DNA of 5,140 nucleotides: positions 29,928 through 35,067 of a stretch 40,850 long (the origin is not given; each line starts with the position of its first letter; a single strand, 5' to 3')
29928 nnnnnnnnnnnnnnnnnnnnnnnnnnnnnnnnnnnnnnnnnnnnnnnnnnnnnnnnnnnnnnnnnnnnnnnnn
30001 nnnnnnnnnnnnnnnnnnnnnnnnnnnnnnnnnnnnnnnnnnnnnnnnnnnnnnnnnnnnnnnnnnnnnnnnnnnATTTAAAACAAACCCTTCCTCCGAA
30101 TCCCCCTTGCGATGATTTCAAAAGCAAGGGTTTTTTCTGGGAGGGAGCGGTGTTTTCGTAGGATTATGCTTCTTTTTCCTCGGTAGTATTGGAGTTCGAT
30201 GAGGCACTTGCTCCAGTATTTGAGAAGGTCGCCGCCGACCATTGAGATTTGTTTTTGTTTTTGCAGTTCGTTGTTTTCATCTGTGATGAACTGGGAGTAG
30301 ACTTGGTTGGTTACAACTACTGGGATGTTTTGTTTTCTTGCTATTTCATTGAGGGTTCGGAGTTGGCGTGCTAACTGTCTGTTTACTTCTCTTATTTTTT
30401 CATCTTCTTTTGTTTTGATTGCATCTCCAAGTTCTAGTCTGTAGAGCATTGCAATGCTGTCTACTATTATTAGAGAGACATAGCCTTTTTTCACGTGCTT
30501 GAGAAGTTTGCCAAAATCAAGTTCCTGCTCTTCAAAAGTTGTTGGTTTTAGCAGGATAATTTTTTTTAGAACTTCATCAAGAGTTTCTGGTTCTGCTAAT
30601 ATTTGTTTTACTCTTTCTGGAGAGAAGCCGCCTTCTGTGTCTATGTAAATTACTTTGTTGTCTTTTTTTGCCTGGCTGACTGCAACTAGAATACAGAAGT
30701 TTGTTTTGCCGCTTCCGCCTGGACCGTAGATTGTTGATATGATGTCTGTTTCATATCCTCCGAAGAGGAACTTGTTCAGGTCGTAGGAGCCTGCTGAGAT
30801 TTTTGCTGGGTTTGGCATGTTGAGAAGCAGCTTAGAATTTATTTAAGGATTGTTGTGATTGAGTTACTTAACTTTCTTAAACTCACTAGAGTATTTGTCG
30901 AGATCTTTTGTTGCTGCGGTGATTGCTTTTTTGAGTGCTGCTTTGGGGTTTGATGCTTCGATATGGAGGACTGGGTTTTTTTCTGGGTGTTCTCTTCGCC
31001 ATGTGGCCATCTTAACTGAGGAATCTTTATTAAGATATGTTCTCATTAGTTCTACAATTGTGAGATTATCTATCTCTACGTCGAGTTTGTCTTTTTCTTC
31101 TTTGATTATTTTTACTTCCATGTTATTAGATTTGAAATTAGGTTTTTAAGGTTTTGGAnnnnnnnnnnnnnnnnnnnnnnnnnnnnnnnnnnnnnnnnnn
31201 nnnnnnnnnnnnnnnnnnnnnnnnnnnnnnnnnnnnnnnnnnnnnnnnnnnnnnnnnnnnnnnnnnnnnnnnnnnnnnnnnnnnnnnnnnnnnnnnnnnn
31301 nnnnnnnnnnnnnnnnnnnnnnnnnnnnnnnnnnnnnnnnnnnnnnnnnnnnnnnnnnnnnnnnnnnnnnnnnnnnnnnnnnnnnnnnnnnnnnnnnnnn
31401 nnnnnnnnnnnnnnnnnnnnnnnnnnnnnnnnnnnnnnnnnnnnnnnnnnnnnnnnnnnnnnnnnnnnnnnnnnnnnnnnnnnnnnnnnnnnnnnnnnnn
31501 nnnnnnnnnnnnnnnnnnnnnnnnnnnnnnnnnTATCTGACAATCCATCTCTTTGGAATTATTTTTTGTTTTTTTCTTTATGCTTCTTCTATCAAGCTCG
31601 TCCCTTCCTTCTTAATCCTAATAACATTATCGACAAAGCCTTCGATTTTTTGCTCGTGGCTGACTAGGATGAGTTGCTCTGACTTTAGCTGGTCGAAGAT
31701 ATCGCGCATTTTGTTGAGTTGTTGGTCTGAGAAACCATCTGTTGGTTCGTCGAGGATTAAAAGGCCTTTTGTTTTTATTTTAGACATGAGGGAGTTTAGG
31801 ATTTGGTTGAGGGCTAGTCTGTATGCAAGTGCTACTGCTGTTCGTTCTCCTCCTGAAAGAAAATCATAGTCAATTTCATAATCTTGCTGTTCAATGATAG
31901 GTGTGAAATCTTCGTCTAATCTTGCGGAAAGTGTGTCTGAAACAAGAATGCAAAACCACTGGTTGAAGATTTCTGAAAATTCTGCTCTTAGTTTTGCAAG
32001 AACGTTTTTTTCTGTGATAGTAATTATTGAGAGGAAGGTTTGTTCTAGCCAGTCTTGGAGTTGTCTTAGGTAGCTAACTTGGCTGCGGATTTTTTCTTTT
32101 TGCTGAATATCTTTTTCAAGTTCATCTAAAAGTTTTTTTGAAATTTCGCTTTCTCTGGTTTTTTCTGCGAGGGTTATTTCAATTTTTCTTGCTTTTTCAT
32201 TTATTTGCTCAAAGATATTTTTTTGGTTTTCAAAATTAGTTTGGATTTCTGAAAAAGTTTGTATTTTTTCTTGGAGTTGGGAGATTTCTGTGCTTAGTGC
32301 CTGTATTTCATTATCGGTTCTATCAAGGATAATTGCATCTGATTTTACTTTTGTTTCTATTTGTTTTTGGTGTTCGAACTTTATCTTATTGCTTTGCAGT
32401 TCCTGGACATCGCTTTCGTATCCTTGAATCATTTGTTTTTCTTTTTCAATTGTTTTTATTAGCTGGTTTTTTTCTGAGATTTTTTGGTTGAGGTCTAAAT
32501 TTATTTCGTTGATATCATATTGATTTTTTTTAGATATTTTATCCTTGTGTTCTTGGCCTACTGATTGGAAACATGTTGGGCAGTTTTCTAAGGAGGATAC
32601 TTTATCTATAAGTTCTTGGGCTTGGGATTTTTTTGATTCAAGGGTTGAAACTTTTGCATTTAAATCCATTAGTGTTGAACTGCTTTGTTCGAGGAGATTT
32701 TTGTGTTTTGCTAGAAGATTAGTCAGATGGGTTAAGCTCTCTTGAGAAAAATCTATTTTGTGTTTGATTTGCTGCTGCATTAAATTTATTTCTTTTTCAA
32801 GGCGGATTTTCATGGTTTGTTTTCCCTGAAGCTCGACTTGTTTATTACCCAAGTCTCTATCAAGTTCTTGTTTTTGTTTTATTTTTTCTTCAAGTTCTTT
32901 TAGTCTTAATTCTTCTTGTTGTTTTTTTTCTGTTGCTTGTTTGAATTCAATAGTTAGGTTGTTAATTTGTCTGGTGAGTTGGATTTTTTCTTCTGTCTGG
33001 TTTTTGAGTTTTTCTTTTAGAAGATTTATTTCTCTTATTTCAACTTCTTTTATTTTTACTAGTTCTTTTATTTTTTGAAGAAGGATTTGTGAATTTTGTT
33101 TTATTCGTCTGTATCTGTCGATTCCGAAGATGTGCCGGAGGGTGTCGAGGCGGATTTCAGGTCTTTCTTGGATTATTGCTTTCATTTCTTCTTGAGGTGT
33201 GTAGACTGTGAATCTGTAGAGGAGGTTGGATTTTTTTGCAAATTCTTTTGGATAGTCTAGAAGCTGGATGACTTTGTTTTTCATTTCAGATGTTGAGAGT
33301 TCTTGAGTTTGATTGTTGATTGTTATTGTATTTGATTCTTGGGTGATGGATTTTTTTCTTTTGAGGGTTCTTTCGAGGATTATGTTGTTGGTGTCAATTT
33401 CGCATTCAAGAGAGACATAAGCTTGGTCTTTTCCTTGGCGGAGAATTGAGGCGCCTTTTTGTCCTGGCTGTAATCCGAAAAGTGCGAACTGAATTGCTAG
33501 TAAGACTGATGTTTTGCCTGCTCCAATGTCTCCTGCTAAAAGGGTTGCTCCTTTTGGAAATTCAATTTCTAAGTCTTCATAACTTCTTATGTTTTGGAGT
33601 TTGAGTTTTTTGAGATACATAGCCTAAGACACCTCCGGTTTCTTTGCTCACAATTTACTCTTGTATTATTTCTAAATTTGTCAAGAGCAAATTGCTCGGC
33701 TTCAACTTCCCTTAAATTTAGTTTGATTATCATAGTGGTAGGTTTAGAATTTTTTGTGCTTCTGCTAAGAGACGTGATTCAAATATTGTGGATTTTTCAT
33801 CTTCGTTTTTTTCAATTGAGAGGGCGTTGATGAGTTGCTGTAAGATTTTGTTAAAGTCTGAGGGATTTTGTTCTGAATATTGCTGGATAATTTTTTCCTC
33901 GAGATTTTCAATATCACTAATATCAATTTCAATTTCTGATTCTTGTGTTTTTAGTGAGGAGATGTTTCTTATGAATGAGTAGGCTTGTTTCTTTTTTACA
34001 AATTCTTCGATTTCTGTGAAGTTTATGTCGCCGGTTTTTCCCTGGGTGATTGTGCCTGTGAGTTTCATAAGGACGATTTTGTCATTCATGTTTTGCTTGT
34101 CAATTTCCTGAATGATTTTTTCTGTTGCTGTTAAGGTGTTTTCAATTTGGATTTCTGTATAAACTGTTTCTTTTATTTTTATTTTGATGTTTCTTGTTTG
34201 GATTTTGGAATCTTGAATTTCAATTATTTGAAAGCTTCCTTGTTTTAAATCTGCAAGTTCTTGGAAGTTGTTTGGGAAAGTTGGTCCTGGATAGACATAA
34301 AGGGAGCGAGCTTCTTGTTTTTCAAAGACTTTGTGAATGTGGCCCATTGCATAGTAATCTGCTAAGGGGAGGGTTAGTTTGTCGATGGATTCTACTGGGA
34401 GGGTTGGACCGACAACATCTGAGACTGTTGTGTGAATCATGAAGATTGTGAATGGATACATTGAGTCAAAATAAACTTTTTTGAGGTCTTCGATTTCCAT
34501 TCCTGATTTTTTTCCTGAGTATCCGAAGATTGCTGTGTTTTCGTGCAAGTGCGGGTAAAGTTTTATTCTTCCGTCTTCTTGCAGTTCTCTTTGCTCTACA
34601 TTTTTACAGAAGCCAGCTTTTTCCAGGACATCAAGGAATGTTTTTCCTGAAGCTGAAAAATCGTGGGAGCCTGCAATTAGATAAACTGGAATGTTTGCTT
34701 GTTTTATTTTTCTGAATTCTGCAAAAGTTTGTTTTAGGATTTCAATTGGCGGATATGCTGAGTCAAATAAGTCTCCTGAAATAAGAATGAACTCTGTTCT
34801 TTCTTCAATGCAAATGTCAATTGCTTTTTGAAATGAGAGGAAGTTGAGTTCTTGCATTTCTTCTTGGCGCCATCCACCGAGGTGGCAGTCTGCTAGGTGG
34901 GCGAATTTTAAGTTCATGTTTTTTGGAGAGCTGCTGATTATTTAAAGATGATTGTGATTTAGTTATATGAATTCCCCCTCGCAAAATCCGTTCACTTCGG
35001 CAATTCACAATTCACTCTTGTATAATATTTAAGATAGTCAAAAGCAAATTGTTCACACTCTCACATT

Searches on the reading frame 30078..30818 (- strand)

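Call 39: search_protein_families(library=pfam, proteins=[window:30078-30818:-], max_evalue=0.01)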
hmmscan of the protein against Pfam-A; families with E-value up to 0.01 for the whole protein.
window:30078-30818:- (246 aa): 13 families
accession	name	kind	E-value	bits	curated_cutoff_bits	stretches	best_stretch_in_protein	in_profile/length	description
PF08423.17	Rad51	-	1.6e-30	106.6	22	1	6-241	7-242/244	Rad51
PF00154.27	RecA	-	2.6e-14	53.8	27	1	6-208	32-217/262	recA bacterial DNA recombination protein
PF13479.12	AAA_24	-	1.5e-11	45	27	1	29-229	6-192/195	AAA domain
PF06745.19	ATPase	-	5.5e-07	29.6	26.6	1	13-240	7-224/231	KaiC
PF13481.12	AAA_25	-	5.9e-07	29.7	27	1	25-128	33-158/195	AAA domain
PF01637.24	ATPase_2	-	2.6e-06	27.9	33.2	1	23-128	18-125/225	ATPase domain predominantly from Archaea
PF01656.29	CbiA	-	6.2e-05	23.4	25.4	1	28-190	2-101/125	CobQ/CobB/MinD/ParA nucleotide binding domain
PF03796.21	DnaB_C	-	0.00013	21.9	27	0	105-175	121-180/255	DnaB-like helicase C terminal domain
PF05707.18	Zot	-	0.0002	21.3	20.3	1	28-176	3-130/197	Zonular occludens toxin (Zot)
PF13401.12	AAA_22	-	0.00044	21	27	1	27-168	7-119/130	AAA domain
PF13614.12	AAA_31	-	0.0023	18.3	27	1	26-62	3-39/177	AAA domain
PF25204.1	DAAF9_2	-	0.0037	17.3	27.5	0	94-176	118-196/210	DAAF9 domain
PF25199.1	nSTAND_NTPase5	-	0.0076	16.5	34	0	29-76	45-93/145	Novel STAND NTPase 5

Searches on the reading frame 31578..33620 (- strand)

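Call 39: search_protein_families(library=pfam, proteins=[window:31578-33620:-], max_evalue=0.01)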
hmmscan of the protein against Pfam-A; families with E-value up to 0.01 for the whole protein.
window:31578-33620:- (680 aa): 7 families
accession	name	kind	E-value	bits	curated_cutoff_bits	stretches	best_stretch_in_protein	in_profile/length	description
PF13476.12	AAA_23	-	2.4e-13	51.6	27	1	5-251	1-197/201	AAA domain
PF02463.25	SMC_N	-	7.2e-08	32.6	40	1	2-124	1-124/220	RecF/RecN/SMC N terminal domain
PF13555.12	AAA_29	-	2.5e-05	24.4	27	1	3-49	1-48/61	P-loop containing region of AAA domain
PF13175.12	AAA_15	-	3.2e-05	24.2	32.1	1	1-332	1-283/374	AAA ATPase domain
PF13558.12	SbcC_Walker_B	-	7.8e-05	23.3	27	1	582-643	27-89/90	SbcC/RAD50-like, Walker B motif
PF04423.19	Rad50_zn_hook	-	0.0014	18.8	24.3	1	327-374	1-49/52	Rad50 zinc hook motif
PF05531.17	NPV_P10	-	0.0015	19.4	29.8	1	434-486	15-67/75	Nucleopolyhedrovirus P10 protein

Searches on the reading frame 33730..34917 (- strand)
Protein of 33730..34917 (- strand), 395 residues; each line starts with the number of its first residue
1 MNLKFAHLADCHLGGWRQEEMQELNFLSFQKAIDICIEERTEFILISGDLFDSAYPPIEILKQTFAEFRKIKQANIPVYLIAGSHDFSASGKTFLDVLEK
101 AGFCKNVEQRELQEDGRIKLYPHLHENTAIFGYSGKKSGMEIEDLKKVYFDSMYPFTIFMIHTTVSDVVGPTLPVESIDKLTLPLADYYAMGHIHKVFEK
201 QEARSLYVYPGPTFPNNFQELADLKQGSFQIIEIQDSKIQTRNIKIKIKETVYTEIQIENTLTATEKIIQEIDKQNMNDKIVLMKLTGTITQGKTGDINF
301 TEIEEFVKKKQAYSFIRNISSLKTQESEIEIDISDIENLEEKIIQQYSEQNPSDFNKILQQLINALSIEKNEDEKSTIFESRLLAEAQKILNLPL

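Call 39: search_protein_families(library=pfam, proteins=[window:33730-34917:-], max_evalue=0.01)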
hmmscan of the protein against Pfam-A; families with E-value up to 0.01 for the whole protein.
window:33730-34917:- (395 aa): 2 families
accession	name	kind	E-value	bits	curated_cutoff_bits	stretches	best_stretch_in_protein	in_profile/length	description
PF00149.33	Metallophos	-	2.3e-11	44.9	21.5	1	3-196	1-190/191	Calcineurin-like phosphoesterase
PF12850.12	Metallophos_2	-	6.1e-07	30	27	1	4-219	2-141/154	Calcineurin-like phosphoesterase superfamily domain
